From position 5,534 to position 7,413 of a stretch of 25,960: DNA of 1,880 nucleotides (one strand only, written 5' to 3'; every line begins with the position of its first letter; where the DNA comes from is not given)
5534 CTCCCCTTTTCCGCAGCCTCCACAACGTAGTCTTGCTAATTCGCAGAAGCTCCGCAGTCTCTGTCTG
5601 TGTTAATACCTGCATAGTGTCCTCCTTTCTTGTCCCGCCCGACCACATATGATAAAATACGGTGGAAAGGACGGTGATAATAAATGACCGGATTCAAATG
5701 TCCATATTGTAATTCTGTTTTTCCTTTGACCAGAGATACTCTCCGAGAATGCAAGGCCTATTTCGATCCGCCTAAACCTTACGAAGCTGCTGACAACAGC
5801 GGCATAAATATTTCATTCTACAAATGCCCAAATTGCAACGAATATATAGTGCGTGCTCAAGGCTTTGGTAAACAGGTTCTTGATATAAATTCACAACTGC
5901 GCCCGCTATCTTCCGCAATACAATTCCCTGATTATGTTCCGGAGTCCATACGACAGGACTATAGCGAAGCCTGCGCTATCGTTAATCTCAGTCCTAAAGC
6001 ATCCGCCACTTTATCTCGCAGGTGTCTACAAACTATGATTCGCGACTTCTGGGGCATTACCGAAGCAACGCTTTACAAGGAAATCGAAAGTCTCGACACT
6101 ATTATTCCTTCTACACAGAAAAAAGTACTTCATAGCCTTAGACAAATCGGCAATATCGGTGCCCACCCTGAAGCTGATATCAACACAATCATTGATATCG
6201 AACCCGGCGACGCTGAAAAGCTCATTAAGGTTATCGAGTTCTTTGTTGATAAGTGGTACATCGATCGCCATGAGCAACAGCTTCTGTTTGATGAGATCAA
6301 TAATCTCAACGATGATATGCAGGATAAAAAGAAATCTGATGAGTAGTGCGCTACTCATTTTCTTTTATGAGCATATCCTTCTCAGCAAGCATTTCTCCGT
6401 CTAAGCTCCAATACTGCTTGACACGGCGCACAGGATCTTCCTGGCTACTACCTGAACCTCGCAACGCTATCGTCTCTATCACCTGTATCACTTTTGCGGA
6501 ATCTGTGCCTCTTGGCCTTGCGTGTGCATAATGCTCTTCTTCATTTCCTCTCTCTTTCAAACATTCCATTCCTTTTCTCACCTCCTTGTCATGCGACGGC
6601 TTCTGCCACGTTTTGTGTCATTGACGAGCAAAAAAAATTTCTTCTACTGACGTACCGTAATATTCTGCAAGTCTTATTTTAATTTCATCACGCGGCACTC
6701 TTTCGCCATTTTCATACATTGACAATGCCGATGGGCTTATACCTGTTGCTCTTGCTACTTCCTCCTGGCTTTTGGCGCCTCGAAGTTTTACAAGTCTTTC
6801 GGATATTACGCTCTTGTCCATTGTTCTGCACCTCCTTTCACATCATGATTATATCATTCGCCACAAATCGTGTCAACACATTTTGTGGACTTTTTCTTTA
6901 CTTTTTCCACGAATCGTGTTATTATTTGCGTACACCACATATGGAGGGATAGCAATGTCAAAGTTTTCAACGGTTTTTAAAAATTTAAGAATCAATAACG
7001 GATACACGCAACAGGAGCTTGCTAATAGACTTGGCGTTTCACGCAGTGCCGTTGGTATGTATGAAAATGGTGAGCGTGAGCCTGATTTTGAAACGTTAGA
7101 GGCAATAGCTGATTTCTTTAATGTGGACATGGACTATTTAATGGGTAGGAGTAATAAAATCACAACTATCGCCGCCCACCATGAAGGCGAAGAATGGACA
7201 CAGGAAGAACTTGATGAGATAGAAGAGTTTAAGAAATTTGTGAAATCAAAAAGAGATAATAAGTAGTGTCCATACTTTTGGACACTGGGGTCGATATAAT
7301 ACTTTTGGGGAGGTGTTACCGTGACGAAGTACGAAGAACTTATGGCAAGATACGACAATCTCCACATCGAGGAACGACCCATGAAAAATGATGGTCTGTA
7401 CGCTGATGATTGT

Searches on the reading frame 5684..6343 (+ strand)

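Call 6: search_protein_families(library=pfam, proteins=[window:5684-6343:+], max_evalue=1)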
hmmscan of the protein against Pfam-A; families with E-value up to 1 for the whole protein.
window:5684-6343:+ (220 aa): 14 families
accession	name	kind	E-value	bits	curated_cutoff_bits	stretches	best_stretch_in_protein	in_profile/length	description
PF13643.11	DUF4145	-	1.8e-15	57.2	23.1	1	94-185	1-88/88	Domain of unknown function (DUF4145)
PF08271.17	Zn_Ribbon_TF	-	0.0011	18.9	29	1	4-19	1-15/43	TFIIB zinc-binding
PF13248.11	Zn_ribbon_3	-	0.046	13.6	27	0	45-57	2-13/26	zinc-ribbon domain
PF05605.18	zf-Di19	-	0.081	13.6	27.5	0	4-13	3-12/54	Drought induced 19 protein (Di19), zinc-binding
PF24292.1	DUF7479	-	0.086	13.4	27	0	40-66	25-51/60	Domain of unknown function (DUF7479)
PF07754.17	HVO_2753_ZBP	-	0.094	13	33.2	1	44-59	15-31/46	Small zinc finger protein HVO_2753-like, Zn-binding pocket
PF18439.7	zf_UBZ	-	0.11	12.6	25.6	0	45-55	2-12/32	Ubiquitin-Binding Zinc Finger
PF17848.7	Zn_ribbon_ACC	-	0.17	12.5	24.5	0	46-57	2-13/26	Acetyl-CoA carboxylase zinc finger domain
PF12760.12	Zn_ribbon_IS1595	-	0.2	12.1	25.4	0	3-25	18-42/46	Transposase zinc-ribbon domain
PF23548.1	Zn_ribbon_FGT1_2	-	0.22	11.6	27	0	2-11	19-28/35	FORGETTER1 second zinc ribbon domain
PF13465.12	zf-H2C2_2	-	0.38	11.7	40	0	4-13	15-24/26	Zinc-finger double domain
PF18414.7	zf_C2H2_10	-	0.44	10.6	25.6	0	4-14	3-13/26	C2H2 type zinc-finger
PF22191.2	IBR_1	-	0.6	10.5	27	0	3-19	3-19/47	IBR domain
PF13894.12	zf-C2H2_4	-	0.64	11.3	27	0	4-18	1-14/24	C2H2-type zinc finger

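Call 93: search_protein_families(library=padloc, proteins=[window:5684-6343:+], max_evalue=0.001)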
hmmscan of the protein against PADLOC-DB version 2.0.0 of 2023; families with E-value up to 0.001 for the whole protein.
window:5684-6343:+ (220 aa): 1 family
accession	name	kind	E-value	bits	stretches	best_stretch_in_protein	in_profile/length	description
PDLC04109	PD-T7-4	-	1.7e-18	64.9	1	3-208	13-198/211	-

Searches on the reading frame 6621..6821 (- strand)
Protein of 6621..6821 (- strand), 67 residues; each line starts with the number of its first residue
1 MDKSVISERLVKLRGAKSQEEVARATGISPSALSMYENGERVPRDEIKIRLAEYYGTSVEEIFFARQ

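Call 6: search_protein_families(library=pfam, proteins=[window:6621-6821:-], max_evalue=1)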
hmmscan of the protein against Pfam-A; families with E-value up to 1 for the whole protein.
window:6621-6821:- (67 aa): 11 families
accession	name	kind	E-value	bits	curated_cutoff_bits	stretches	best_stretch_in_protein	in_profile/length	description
PF01381.28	HTH_3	-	4.9e-14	52.5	23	1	17-62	10-55/55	Helix-turn-helix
PF13560.12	HTH_31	-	3.6e-12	46.9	27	1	14-61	12-60/64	Helix-turn-helix domain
PF12844.13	HTH_19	-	3.1e-08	33.8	30.2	1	17-61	13-57/64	Helix-turn-helix domain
PF13443.12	HTH_26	-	4.7e-06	27.2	22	1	10-63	5-58/63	Cro/C1-type HTH DNA-binding domain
PF07022.19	Phage_CI_repr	-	0.00065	20.4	22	1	8-63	4-58/65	Bacteriophage CI repressor helix-turn-helix domain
PF08281.18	Sigma70_r4_2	-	0.029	14.4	25.7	1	17-32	27-42/54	Sigma-70, region 4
PF14549.12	P22_Cro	-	0.032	14.4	30.2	1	18-45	11-36/60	DNA-binding transcriptional regulator Cro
PF00376.29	MerR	-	0.061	13.6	28.2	1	21-37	4-20/38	MerR family regulatory protein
PF01022.26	HTH_5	-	0.083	13.2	22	0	21-35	20-34/47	Bacterial regulatory protein, arsR family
PF13412.12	HTH_24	-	0.083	12.9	21.9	1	18-34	19-35/48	Winged helix-turn-helix DNA-binding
PF21965.2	SAMP2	-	0.22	12.4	27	1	9-46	13-50/63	Small archaeal modifier protein 2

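Call 7: search_protein_families(library=ncbifam, proteins=[window:6621-6821:-], max_evalue=1)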
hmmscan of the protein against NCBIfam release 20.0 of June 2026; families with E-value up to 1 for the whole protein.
window:6621-6821:- (67 aa): 10 families
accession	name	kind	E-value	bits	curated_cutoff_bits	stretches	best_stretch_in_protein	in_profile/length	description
NF041951.1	phage_RstR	subfamily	1.8e-08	34.6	80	1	6-65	3-64/108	RstR family transcriptional repressor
NF007257.0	PRK09706.1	subfamily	0.0013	18.5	101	1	1-64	1-66/135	transcriptional repressor DicA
TIGR03830.1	CxxCG_CxxCG_HTH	subfamily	0.0014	18.4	61.8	1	5-45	65-107/127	type II TA system antitoxin MqsA family protein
NF003162.0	PRK04140.1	equivalog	0.0048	16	263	1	18-59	141-182/317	transcriptional regulator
NF007408.0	PRK09943.1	equivalog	0.01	15.4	211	1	7-64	9-68/185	HTH-type transcriptional regulator PuuR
NF041575.1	antitoxPezA_Strep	equivalog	0.048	13.6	290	1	17-42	15-40/158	type II toxin-antitoxin system antitoxin PezA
NF052239.1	antitox_spr1629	equivalog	0.048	12.7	335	1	17-65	16-62/377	spr1629 family repressor/antitoxin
TIGR02607.1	antidote_HigA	equivalog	0.054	13.3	47.7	1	18-60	22-64/81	HigA family addiction module antitoxin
NF007271.0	PRK09726.1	equivalog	0.12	12.4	79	1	9-39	18-48/88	type II toxin-antitoxin system antitoxin HipB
NF006328.0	PRK08558.1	equivalog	0.12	11.9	184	1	12-51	19-58/238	adenine phosphoribosyltransferase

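Call 8: search_protein_families(library=phrogs, proteins=[window:6621-6821:-], max_evalue=0.1)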
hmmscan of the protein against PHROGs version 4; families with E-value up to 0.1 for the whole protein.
window:6621-6821:- (67 aa): 28 families (the best 25 are shown)
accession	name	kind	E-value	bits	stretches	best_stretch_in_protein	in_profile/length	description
phrog_8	-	transcription regulation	8e-13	49.5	1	5-62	76-135/346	transcriptional regulator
phrog_3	-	transcription regulation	1.3e-10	42.7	1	6-65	89-148/430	transcriptional repressor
phrog_4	-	transcription regulation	1e-09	38.9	1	4-63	131-192/400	transcriptional repressor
phrog_7241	-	transcription regulation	1.8e-08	35.5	1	18-62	76-120/122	transcriptional regulator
phrog_638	-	transcription regulation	4.9e-08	33.9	1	10-63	11-64/145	transcriptional regulator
phrog_2967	-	transcription regulation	6.3e-08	33.4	1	5-63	10-70/225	transcriptional regulator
phrog_2439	-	transcription regulation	6.3e-07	29.6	1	5-64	7-67/367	transcriptional regulator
phrog_3037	-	transcription regulation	1.7e-06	28.9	1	3-60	15-72/189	transcriptional repressor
phrog_2328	-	transcription regulation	2.5e-06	28.3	1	5-59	15-71/128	transcriptional repressor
phrog_4441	-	DNA, RNA and nucleotide metabolism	8.4e-06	27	1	14-63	16-65/98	HTH DNA binding protein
phrog_35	-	transcription regulation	1.7e-05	25.9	1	15-49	85-117/181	transcriptional repressor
phrog_5823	-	transcription regulation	2.9e-05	24.4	1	6-63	7-67/404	transcriptional regulator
phrog_296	-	integration and excision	3e-05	23.9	1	9-56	231-281/626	DNA transposition protein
phrog_1124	-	transcription regulation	3.2e-05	24.6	1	7-55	10-59/177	transcriptional regulator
phrog_6499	-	transcription regulation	4.4e-05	23.9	1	17-56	26-65/157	transcriptional regulator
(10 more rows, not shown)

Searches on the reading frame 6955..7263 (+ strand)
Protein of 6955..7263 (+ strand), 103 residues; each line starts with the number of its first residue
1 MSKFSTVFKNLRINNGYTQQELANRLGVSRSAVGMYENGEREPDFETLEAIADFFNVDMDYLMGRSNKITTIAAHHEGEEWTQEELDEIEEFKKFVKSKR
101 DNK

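Call 6: search_protein_families(library=pfam, proteins=[window:6955-7263:+], max_evalue=1)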
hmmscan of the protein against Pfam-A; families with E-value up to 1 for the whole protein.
window:6955-7263:+ (103 aa): 25 families
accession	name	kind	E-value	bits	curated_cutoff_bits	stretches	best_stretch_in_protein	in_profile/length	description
PF01381.28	HTH_3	-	8.9e-21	74.1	23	1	9-62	2-55/55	Helix-turn-helix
PF12844.13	HTH_19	-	1.9e-13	50.5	30.2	1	8-63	4-59/64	Helix-turn-helix domain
PF13560.12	HTH_31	-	5.8e-12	46.2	27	1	7-58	5-57/64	Helix-turn-helix domain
PF13443.12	HTH_26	-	2.2e-07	31.5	22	1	9-62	3-57/63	Cro/C1-type HTH DNA-binding domain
PF04545.22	Sigma70_r4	-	2.5e-05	24.2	24.1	1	11-33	15-37/50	Sigma-70, region 4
PF13744.12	HTH_37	-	0.00029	21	27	1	14-39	29-54/80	Helix-turn-helix domain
PF00157.23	Pou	-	0.00054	20.3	27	1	1-28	6-33/72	Pou domain - N-terminal to homeobox domain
PF08279.18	HTH_11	-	0.0011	19.2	25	1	9-33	7-32/55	HTH domain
PF07022.19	Phage_CI_repr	-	0.003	18.3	22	1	18-64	14-59/65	Bacteriophage CI repressor helix-turn-helix domain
PF13412.12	HTH_24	-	0.0036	17.3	21.9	1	14-33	15-34/48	Winged helix-turn-helix DNA-binding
PF17762.8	HTH_ParB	-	0.0045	17.6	22.6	1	8-33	12-37/102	ParB HTH domain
PF16677.11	GP3_package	-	0.016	15.8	29.4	1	14-55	31-72/105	DNA-packaging protein gp3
PF13545.12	HTH_Crp_2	-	0.021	15.2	27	1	13-33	19-39/70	Crp-like helix-turn-helix domain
PF21694.2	DNA_pol3_delta_C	-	0.022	15.2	27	1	14-67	55-109/121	DNA polymerase III delta subunit, C-terminal domain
PF12802.13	MarR_2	-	0.026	15.1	27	1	14-33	17-37/61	MarR family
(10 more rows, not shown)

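Call 7: search_protein_families(library=ncbifam, proteins=[window:6955-7263:+], max_evalue=1)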
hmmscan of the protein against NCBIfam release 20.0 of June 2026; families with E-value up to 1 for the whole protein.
window:6955-7263:+ (103 aa): 28 families (the best 25 are shown)
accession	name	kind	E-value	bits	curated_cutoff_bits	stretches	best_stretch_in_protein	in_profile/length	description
NF041951.1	phage_RstR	subfamily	1.2e-17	64.1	80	1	3-70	2-69/108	RstR family transcriptional repressor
NF052239.1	antitox_spr1629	equivalog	6e-12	45.3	335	1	8-71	7-70/377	spr1629 family repressor/antitoxin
TIGR03070.1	couple_hipB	subfamily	3.6e-10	39.6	71.65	1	3-59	2-58/58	type II toxin-antitoxin system Y4mF family antitoxin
NF047948.1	male_kill_WMK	equivalog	8.1e-10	38.6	300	1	8-83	167-240/300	WO male-killing family protein Wmk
NF003162.0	PRK04140.1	equivalog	1.4e-07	30.9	263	1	6-62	129-185/317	transcriptional regulator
NF007271.0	PRK09726.1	equivalog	4.2e-07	29.8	79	1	6-61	15-70/88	type II toxin-antitoxin system antitoxin HipB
NF041575.1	antitoxPezA_Strep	equivalog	3.6e-06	27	290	1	8-72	6-70/158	type II toxin-antitoxin system antitoxin PezA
TIGR00270.2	TIGR00270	equivalog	4.8e-06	26.5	110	1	3-58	75-130/159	multiprotein bridging factor aMBF1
NF007257.0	PRK09706.1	subfamily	7.4e-06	25.8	101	1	9-102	11-106/135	transcriptional repressor DicA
NF010465.0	PRK13890.1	equivalog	4.2e-05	23.6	96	1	11-65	13-67/121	conjugal transfer protein TrbA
TIGR03830.1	CxxCG_CxxCG_HTH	subfamily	9.1e-05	22.3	61.8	1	9-44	71-106/127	type II TA system antitoxin MqsA family protein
NF047542.1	telomere_Tap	equivalog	0.00018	20.4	600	1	9-56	23-70/695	telomere-associated protein Tap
NF038139.1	Reg_Aceta_RamB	equivalog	0.00061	18.5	700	1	8-66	7-65/465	acetate metabolism transcriptional regulator RamB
NF003055.0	PRK03975.1-2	equivalog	0.0029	17.4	122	1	11-42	20-50/140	putative transcriptional regulator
NF046032.1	TransRegSlrRBacil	equivalog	0.0036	17.4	250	1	9-86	7-83/149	HTH-type transcriptional regulator SlrR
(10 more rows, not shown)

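Call 8: search_protein_families(library=phrogs, proteins=[window:6955-7263:+], max_evalue=0.1)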
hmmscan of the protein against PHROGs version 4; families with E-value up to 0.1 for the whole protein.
window:6955-7263:+ (103 aa): 69 families (the best 25 are shown)
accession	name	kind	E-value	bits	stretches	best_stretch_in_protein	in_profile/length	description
phrog_8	-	transcription regulation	4.7e-25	89.8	1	1-87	74-177/346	transcriptional regulator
phrog_2967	-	transcription regulation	4.1e-17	63.5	1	3-69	10-76/225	transcriptional regulator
phrog_3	-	transcription regulation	2.8e-16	61.3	1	2-82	87-179/430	transcriptional repressor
phrog_4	-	transcription regulation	1e-14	55.4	1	4-71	137-200/400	transcriptional repressor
phrog_2439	-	transcription regulation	2.8e-13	50.5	1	8-76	12-81/367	transcriptional regulator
phrog_1373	-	transcription regulation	3.7e-11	44.3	1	8-71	68-131/166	transcriptional regulator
phrog_5823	-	transcription regulation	4.8e-11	43.4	1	9-78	12-81/404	transcriptional regulator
phrog_7241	-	transcription regulation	2.8e-10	41.3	1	9-63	67-121/122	transcriptional regulator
phrog_2328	-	transcription regulation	2e-08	35.1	1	13-64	25-76/128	transcriptional repressor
phrog_4583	-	transcription regulation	1.5e-07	32.3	1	15-71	22-78/81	transcriptional repressor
phrog_1994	-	DNA, RNA and nucleotide metabolism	4.6e-07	30.9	1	9-84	5-80/170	DNA binding protein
phrog_1124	-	transcription regulation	4.4e-06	27.4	1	4-56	5-60/177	transcriptional regulator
phrog_664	-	DNA, RNA and nucleotide metabolism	1.2e-05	26.2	1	10-43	94-127/210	DNA binding protein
phrog_2104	-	unknown function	1.4e-05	26.2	1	9-46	45-82/103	-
phrog_7126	-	DNA, RNA and nucleotide metabolism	2.1e-05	25.4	1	12-97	26-113/120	HTH DNA binding protein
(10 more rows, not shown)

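Call 87: find_homologous_proteins(query=window:6955-7263:+)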
Query window:6955-7263:+ (103 aa): 623 proteins with E <= 0.001 among 627 candidates; the best 120 are listed.
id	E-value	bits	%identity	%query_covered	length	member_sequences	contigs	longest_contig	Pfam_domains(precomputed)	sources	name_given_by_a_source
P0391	1.0e-57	210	96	98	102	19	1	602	PF12844.14,PF01381.29,PF13560.13,PF13443.13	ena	-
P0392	7.6e-56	204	92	97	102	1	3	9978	PF12844.14,PF01381.29,PF13560.13,PF13443.13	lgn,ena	-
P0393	7.7e-56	204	92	98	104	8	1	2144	PF12844.14,PF01381.29,PF13560.13,PF13443.13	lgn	-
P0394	6.2e-53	195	87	97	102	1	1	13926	PF12844.14,PF01381.29,PF13560.13,PF13443.13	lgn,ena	-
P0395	3.3e-51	189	86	97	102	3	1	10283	PF12844.14,PF01381.29,PF13560.13,PF13443.13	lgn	-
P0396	9.6e-50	184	83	99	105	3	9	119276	PF12844.14,PF01381.29,PF13560.13,PF13443.13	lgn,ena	-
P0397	8.5e-49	181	84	97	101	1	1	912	PF12844.14,PF01381.29,PF13560.13,PF13443.13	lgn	-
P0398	7.6e-47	175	79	100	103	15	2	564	PF12844.14,PF01381.29,PF13560.13,PF13443.13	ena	-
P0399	1.2e-46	174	79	100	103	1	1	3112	PF12844.14,PF01381.29,PF13560.13,PF13443.13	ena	-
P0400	3.2e-46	173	79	100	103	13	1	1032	PF12844.14,PF01381.29,PF13560.13,PF13443.13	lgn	-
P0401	1.2e-45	171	79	98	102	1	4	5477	PF12844.14,PF01381.29,PF13560.13,PF13443.13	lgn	-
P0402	2.0e-45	170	76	98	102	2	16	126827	PF12844.14,PF01381.29,PF13560.13,PF13443.13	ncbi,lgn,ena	-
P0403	7.6e-45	169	77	98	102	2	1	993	PF08279.19,PF12844.14,PF01381.29,PF13560.13,PF13443.13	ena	-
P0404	1.3e-44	168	73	100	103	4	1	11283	PF12844.14,PF01381.29,PF13560.13,PF13443.13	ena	-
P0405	2.6e-44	167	75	100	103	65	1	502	PF12844.14,PF01381.29,PF13560.13,PF13443.13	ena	-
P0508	2.5e-25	106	57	89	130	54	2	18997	PF12844.14,PF01381.29,PF13560.13,PF13443.13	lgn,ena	-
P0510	2.6e-25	106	56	88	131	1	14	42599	PF12844.14,PF01381.29,PF13560.13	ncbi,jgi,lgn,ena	-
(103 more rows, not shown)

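Call 89: find_encoding_contigs(protein=P0510, flank=2500, max_places=3)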
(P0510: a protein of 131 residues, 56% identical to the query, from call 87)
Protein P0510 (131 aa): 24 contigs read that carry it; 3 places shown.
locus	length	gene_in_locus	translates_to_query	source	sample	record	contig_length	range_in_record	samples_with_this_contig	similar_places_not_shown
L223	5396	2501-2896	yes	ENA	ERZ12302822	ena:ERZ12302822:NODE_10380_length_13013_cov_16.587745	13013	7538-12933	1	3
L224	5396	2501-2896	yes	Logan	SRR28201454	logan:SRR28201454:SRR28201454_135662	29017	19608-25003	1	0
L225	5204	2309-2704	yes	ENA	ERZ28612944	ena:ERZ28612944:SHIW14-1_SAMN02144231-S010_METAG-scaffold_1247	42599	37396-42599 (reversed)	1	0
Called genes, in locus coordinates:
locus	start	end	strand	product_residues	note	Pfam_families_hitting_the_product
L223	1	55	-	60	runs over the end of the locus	-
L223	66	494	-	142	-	PF00436:SSB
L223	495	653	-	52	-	-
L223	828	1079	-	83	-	-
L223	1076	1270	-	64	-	-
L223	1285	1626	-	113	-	-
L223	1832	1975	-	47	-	-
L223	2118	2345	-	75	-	PF12844:HTH_19 (weak), PF13560:HTH_31 (weak), PF01381:HTH_3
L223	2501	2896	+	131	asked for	PF12844:HTH_19, PF13560:HTH_31, PF01381:HTH_3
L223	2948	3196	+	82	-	-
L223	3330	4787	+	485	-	PF00239:Resolvase, PF07508:Recombinase, PF13408:Zn_ribbon_recom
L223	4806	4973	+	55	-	-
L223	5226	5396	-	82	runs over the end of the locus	?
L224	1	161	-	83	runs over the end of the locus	-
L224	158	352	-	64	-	-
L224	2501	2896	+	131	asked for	PF12844:HTH_19, PF13560:HTH_31, PF01381:HTH_3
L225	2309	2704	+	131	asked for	PF12844:HTH_19, PF13560:HTH_31, PF01381:HTH_3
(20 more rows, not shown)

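Call 90: find_encoding_contigs(protein=P0508, flank=2500, max_places=3)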
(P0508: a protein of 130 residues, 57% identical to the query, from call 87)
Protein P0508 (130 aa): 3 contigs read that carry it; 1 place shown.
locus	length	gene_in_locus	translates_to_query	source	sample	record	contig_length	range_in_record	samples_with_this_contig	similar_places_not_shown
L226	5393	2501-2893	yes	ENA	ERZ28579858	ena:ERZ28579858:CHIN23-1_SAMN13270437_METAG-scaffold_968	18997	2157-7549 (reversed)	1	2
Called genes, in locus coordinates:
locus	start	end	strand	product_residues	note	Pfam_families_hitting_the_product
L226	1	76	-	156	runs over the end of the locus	PF00075:RNase_H (weak)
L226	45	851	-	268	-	PF23343:REP_ORF2-G2P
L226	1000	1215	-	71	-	-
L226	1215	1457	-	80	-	-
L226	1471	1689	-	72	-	-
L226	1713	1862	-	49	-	-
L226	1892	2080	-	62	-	-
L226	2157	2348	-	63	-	PF01381:HTH_3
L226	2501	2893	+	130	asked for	PF13560:HTH_31, PF01381:HTH_3, PF12844:HTH_19, PF13443:HTH_26 (weak)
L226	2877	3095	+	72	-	-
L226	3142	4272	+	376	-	PF14020:DUF4236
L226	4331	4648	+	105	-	PF14076:DUF4258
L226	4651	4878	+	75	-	-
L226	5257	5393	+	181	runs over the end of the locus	PF05685:Uma2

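Call 93: search_protein_families(library=padloc, proteins=[window:6955-7263:+], max_evalue=0.001)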
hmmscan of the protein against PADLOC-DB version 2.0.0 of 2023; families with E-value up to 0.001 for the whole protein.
window:6955-7263:+ (103 aa): 21 families
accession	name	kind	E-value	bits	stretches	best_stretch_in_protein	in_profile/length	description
PDLC02926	HTH_VI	-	3.4e-15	54.1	1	4-71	2-69/92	-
PDLC04142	capH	-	8.1e-15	53.8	1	3-99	6-101/103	capH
PDLC03945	RmrA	-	1.5e-12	45.4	1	8-68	7-67/394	-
PDLC03954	RmrA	-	5.8e-12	43.2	1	8-70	15-77/380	-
PDLC03952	RmrA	-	7.8e-12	42.7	1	9-67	28-86/395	-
PDLC03944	RmrA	-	3.7e-11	40.7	1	8-71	11-75/384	-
PDLC03947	RmrA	-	1.5e-09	35.2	1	8-68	16-76/383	-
PDLC03951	RmrA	-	2.1e-09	34.8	1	8-71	13-76/400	-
PDLC03949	RmrA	-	2.2e-09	34.7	1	12-67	11-66/363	-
PDLC04775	PDC-M69A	-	6.6e-07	27.8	1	14-69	18-73/113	-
PDLC03956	RmrA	-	1.2e-06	25.9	1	18-66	24-72/399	-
PDLC03667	Control_protein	-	1.6e-06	26.3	1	8-71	6-73/101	control protein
PDLC03948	RmrA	-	1.8e-05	21.8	1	16-64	21-69/397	-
PDLC03953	RmrA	-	4.7e-05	20.8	1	9-70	11-72/373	-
PDLC03955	RmrA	-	6.6e-05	20.3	1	15-78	32-96/371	-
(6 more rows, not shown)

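Call 96: predict_structure(alignment_id=A3)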
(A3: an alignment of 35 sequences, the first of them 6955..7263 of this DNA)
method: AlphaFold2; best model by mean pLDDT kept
length: 103 residues; sequences in the alignment: 35
mean_pLDDT: 79.7   pTM: 0.60
mean pLDDT of the five models: 79.7, 78.3, 77.6, 77.3, 76.9
residues with pLDDT >= 90: 32; 70-90: 48; 50-70: 15; < 50: 8
segments of 3 or more residues with pLDDT < 50: 73-78
pLDDT, mean of each block of 10 residues (from residue 1): 84 92 91 92 88 87 78 48 70 76 54
secondary structure, 60 per line:
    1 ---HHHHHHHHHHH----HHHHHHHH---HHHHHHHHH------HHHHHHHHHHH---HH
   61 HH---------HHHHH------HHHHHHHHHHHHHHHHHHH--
elements in order: H4-14 H19-26 H30-38 H45-55 H59-62 H72-76 H83-101
